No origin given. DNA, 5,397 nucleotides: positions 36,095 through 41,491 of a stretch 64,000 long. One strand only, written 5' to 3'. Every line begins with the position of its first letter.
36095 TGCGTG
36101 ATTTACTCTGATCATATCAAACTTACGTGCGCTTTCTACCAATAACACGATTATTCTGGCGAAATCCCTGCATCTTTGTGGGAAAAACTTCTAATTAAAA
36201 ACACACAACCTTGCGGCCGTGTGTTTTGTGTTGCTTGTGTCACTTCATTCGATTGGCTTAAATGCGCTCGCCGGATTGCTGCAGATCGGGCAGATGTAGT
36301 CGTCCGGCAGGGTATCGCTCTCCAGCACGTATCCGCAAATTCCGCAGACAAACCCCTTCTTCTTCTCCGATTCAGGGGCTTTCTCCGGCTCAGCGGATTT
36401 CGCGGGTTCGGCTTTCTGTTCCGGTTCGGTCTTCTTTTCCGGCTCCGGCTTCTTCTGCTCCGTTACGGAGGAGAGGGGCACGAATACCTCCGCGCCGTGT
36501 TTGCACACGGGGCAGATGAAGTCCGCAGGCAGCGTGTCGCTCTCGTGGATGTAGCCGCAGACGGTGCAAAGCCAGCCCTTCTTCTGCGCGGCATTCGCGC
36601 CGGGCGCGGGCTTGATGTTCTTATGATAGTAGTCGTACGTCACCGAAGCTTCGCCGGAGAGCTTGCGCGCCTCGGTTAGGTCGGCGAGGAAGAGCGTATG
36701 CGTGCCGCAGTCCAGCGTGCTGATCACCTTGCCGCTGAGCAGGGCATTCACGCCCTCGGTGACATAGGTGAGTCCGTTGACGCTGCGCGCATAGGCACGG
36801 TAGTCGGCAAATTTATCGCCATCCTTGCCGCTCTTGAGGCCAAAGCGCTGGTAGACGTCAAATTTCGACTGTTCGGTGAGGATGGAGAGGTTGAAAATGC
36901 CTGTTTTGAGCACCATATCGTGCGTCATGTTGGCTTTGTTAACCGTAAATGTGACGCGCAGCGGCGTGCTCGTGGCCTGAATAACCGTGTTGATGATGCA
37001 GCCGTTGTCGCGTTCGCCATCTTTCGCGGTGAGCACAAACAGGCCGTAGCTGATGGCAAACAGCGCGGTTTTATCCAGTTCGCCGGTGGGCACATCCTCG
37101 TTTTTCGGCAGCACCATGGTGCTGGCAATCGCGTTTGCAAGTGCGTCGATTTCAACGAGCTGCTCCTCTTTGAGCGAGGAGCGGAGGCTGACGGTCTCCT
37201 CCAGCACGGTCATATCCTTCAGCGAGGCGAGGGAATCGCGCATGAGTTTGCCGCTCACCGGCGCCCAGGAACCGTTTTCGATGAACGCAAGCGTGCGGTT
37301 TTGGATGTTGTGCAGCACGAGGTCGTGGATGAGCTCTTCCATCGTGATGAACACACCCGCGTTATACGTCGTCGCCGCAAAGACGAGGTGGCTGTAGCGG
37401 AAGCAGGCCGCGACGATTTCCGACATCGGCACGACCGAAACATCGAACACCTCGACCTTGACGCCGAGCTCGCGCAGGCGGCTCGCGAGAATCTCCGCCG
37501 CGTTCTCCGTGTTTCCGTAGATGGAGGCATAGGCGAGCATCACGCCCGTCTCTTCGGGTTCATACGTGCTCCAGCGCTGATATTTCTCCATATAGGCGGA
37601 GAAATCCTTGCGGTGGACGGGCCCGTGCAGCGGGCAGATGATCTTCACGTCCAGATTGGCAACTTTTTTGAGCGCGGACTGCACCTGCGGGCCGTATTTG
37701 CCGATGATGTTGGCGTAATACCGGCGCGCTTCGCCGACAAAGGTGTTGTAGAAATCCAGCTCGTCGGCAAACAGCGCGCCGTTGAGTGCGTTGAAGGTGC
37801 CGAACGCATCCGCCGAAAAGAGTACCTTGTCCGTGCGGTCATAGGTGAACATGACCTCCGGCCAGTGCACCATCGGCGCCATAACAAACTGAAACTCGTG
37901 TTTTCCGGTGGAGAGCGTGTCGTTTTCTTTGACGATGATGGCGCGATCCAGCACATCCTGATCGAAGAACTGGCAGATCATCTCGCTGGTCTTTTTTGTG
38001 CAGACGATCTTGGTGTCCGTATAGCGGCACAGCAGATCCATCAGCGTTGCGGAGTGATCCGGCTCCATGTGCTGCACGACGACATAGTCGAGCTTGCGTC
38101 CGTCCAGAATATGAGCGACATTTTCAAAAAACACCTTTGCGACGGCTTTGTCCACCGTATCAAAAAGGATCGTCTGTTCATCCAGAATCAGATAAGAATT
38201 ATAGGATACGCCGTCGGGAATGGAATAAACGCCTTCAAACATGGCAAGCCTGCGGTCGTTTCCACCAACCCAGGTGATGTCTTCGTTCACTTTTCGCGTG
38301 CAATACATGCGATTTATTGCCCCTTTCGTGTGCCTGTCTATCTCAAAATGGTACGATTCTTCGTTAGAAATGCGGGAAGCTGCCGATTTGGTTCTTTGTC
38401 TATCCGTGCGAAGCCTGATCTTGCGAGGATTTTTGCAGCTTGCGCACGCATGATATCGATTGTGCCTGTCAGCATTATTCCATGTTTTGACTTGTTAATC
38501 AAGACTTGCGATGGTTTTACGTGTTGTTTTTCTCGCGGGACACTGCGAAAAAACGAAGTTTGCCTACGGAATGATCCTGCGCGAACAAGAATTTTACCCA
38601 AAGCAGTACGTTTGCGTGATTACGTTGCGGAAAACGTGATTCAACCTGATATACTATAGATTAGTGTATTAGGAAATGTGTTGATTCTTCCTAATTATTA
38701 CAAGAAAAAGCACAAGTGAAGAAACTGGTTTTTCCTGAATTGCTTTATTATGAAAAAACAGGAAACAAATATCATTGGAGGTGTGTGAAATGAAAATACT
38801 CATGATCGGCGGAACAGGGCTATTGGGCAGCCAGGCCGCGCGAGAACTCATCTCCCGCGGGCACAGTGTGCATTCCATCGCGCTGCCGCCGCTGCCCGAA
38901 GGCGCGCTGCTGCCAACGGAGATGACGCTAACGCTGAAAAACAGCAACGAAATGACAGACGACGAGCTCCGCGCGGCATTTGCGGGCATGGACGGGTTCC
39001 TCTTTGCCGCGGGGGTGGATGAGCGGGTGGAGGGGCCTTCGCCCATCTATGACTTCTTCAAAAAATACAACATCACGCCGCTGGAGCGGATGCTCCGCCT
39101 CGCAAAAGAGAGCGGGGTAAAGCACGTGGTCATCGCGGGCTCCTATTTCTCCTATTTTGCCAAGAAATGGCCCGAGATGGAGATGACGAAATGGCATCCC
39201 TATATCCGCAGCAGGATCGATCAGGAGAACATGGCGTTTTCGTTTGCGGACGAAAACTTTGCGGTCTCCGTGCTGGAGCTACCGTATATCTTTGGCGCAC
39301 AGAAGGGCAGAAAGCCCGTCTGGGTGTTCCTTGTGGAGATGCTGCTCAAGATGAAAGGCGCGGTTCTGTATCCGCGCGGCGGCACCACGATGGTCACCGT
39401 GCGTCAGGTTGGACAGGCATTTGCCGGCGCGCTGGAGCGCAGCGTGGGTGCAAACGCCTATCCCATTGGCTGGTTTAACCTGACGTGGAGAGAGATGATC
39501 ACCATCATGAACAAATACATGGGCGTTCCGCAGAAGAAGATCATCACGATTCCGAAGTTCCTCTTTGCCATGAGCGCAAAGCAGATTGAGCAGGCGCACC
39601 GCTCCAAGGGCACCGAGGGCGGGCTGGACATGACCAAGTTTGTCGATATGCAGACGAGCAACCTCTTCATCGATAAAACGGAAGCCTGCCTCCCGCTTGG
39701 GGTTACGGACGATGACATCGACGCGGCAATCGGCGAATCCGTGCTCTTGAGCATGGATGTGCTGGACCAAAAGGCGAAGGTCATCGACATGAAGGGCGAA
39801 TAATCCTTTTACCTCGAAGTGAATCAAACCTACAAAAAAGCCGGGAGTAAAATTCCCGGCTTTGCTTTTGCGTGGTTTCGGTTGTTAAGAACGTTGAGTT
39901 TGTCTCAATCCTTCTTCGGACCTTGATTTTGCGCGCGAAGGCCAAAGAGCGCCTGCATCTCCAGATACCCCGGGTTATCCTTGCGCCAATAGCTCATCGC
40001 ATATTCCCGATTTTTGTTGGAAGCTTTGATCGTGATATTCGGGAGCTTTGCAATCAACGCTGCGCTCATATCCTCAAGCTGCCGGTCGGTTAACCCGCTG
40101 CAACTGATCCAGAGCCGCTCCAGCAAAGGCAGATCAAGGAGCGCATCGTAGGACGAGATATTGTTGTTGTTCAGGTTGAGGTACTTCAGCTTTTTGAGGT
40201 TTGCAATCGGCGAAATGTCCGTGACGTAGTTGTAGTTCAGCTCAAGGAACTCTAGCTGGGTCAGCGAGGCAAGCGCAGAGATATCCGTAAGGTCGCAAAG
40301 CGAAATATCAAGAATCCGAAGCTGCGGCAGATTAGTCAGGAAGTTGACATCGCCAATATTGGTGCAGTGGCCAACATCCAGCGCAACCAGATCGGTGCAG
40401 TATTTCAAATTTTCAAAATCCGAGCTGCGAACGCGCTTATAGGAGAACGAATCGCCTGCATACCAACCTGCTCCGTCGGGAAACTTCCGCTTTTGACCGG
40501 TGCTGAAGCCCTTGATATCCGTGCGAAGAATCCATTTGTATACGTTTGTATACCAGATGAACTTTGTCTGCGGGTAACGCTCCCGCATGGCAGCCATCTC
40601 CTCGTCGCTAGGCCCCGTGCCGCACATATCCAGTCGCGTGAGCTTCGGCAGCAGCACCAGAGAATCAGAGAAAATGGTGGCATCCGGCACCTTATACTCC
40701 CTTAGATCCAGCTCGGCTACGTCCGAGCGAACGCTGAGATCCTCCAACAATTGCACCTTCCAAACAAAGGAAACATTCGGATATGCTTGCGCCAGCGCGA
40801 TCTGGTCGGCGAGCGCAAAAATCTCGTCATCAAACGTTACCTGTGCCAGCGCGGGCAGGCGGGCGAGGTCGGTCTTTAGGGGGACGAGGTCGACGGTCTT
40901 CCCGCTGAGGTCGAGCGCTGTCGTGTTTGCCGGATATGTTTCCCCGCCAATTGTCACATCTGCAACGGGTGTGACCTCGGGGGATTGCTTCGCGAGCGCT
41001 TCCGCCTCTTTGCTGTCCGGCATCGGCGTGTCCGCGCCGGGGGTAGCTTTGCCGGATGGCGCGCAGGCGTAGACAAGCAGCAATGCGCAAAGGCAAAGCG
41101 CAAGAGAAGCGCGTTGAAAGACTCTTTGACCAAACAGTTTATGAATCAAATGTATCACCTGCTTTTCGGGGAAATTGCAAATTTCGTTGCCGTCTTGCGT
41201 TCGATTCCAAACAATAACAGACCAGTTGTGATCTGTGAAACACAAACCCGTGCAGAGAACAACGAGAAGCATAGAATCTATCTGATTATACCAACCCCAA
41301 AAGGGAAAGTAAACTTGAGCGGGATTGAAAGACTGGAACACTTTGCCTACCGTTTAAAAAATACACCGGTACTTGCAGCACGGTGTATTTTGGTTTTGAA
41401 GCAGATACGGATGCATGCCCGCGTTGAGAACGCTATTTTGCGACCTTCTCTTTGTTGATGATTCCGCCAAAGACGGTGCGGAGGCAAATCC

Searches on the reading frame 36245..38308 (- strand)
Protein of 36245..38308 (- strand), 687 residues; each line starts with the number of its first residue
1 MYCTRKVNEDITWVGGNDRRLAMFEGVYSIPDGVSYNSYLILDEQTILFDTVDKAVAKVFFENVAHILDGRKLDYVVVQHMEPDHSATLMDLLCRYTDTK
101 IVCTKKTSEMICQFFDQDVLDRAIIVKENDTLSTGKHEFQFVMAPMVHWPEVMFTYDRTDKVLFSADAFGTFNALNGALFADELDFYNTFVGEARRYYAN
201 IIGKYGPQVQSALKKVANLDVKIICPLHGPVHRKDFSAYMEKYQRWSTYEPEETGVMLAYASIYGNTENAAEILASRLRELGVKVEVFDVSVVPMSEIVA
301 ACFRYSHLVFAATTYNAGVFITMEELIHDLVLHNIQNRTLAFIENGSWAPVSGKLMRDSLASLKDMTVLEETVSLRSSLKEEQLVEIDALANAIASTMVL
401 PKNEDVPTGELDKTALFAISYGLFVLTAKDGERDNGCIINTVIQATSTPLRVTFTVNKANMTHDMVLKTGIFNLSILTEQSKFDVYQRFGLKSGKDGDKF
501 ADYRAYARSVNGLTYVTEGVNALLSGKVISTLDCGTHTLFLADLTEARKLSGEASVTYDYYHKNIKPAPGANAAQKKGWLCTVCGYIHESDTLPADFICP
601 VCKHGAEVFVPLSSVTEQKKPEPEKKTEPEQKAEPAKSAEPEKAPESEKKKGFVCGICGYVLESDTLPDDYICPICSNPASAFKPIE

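Call 44: search_protein_families(library=pfam, proteins=[window:36245-38308:-], max_evalue=0.00001)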
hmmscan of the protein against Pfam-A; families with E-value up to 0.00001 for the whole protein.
window:36245-38308:- (687 aa): 6 families
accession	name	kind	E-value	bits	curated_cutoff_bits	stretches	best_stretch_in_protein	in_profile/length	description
PF01613.24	Flavin_Reduct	-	2.2e-25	90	27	1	419-565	4-149/153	Flavin reductase like domain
PF19583.5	ODP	-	2.2e-23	83.6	27.2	1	34-229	1-194/194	ODP family beta lactamase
PF21349.2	RUBY_RBDX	-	3.9e-20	71.4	26.5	2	579-609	1-29/30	Rubrerythrin, rubredoxin-like domain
PF00753.33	Lactamase_B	-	2.9e-10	40.8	22.7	1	33-226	3-194/196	Metallo-beta-lactamase superfamily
PF12706.13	Lactamase_B_2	-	2.5e-08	34.2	27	1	46-152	2-116/200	Beta-lactamase superfamily domain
PF00258.30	Flavodoxin_1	-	3e-07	31.1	25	1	259-324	2-66/143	Flavodoxin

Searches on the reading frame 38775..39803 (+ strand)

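Call 45: search_protein_families(library=pfam, proteins=[window:38775-39803:+], max_evalue=0.00001)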
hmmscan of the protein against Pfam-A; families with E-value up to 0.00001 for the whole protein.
window:38775-39803:+ (342 aa): 2 families
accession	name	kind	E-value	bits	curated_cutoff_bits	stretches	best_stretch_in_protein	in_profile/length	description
PF01370.27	Epimerase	-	4.3e-09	36.6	20.9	1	8-191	1-191/240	NAD dependent epimerase/dehydratase family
PF13460.12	NAD_binding_10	-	2.3e-07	31.3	27.2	1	12-151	1-128/184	NAD(P)H-binding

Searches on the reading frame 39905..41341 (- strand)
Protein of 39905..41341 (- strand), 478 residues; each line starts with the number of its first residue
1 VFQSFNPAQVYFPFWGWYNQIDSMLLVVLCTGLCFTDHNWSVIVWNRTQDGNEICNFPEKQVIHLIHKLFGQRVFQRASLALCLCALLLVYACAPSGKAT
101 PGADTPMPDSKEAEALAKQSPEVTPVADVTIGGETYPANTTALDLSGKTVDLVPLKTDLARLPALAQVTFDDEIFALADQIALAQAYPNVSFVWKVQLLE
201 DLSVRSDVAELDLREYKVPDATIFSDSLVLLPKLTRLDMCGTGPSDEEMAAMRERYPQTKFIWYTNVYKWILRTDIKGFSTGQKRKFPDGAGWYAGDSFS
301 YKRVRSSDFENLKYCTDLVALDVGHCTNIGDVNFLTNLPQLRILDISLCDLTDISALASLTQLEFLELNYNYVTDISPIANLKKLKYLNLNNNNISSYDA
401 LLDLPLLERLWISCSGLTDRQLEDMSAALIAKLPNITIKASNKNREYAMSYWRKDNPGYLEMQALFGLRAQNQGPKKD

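Call 45: search_protein_families(library=pfam, proteins=[window:39905-41341:-], max_evalue=0.00001)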
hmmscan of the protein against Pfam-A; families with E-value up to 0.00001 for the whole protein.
window:39905-41341:- (478 aa): 2 families
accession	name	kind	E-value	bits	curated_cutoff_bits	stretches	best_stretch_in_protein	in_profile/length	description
PF12799.13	LRR_4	-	2.9e-17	62.7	27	1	339-381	1-44/44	Leucine Rich repeats (2 copies)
PF13855.12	LRR_8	-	4.3e-09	36.4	27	0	380-410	22-54/61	Leucine rich repeat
